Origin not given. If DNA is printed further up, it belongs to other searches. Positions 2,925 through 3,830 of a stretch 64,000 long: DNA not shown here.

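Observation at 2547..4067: Membrane-anchored EF-Tu paralogue with a destroyed GTPase centre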

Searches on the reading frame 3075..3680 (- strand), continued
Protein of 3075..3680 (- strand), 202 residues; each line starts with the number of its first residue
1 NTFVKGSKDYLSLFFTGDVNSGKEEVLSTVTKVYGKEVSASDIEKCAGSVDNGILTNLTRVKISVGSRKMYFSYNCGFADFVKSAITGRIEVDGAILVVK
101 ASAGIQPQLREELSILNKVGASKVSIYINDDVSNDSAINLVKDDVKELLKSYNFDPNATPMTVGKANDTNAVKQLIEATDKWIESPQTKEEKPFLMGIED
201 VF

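Call 81: fold_search(model_id=the predicted structure, library=pdb)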
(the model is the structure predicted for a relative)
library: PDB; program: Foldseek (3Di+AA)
matches with E <= 10: 1793; with E <= 0.001: 1186
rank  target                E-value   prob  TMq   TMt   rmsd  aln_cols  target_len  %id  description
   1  5w76                  2.2e-37  1.00  0.68  0.73   2.8       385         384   34  Crystal Structure of Reconstructed Bacterial Elongation Factor Node 168 (released 2018-04-25)
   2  6gfu                  4.9e-37  1.00  0.68  0.73   2.3       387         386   34  Crystal structure of an ancient sequence-reconstructed Elongation Factor Tu (node 262) (released 2019-05-22)
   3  5w7q                  5.5e-37  1.00  0.68  0.75   2.9       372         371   37  Crystal Structure of Reconstructed Bacterial Elongation Factor Node 168 (released 2018-04-25)
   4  1d8t_A                5.4e-36  1.00  0.69  0.72   2.1       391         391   34  CRYSTAL STRUCTURE OF ELONGATION FACTOR, TU (EF-TU-MGGDP) COMPLEXED WITH GE2270A, A THIAZOLYL PEPTIDE ANTIBIOTIC (released 2000-10-25)
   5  5w75_B                1.6e-35  1.00  0.68  0.72   2.2       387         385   32  Crystal Structure of Reconstructed Bacterial Elongation Factor Node 168 (released 2018-04-25)
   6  1d8t_B                2.8e-35  1.00  0.68  0.72   2.3       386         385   34  CRYSTAL STRUCTURE OF ELONGATION FACTOR, TU (EF-TU-MGGDP) COMPLEXED WITH GE2270A, A THIAZOLYL PEPTIDE ANTIBIOTIC (released 2000-10-25)
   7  5mi9_A                3.1e-35  1.00  0.66  0.71   2.3       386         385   34  Structure of the phosphomimetic mutant of the elongation factor EF-Tu T62E (released 2017-12-20)
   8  3u6k_A                3.7e-35  1.00  0.67  0.72   3.9       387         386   34  Ef-tu (escherichia coli) in complex with nvp-ldk733 (released 2012-02-08)
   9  6mij                  3.9e-35  1.00  0.67  0.71   2.9       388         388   34  Crystal structure of EF-Tu from Acinetobacter baumannii in complex with Mg2+ and GDP (released 2018-10-03)
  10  1efc_A                4.4e-35  1.00  0.68  0.72   1.9       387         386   34  INTACT ELONGATION FACTOR FROM E.COLI (released 1999-03-18)
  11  5w75_C                4.7e-35  1.00  0.68  0.72   2.5       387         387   32  Crystal Structure of Reconstructed Bacterial Elongation Factor Node 168 (released 2018-04-25)
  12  5mi8_A                7.5e-35  1.00  0.67  0.71   2.1       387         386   34  Structure of the phosphomimetic mutant of EF-Tu T383E (released 2017-12-20)
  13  8yly                  8.4e-35  1.00  0.68  0.69   4.0       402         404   30  Structural basis of Elongation factor Tu in regulating photoinhibition in Synechococcus sp. PCC 7942. (released 2025-03-19)
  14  5w75_A                8.9e-35  1.00  0.68  0.73   1.9       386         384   32  Crystal Structure of Reconstructed Bacterial Elongation Factor Node 168 (released 2018-04-25)
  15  8fr3_A                8.9e-35  1.00  0.67  0.72   2.1       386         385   34  E. coli EF-Tu in complex with KKL-55 (released 2023-09-20)
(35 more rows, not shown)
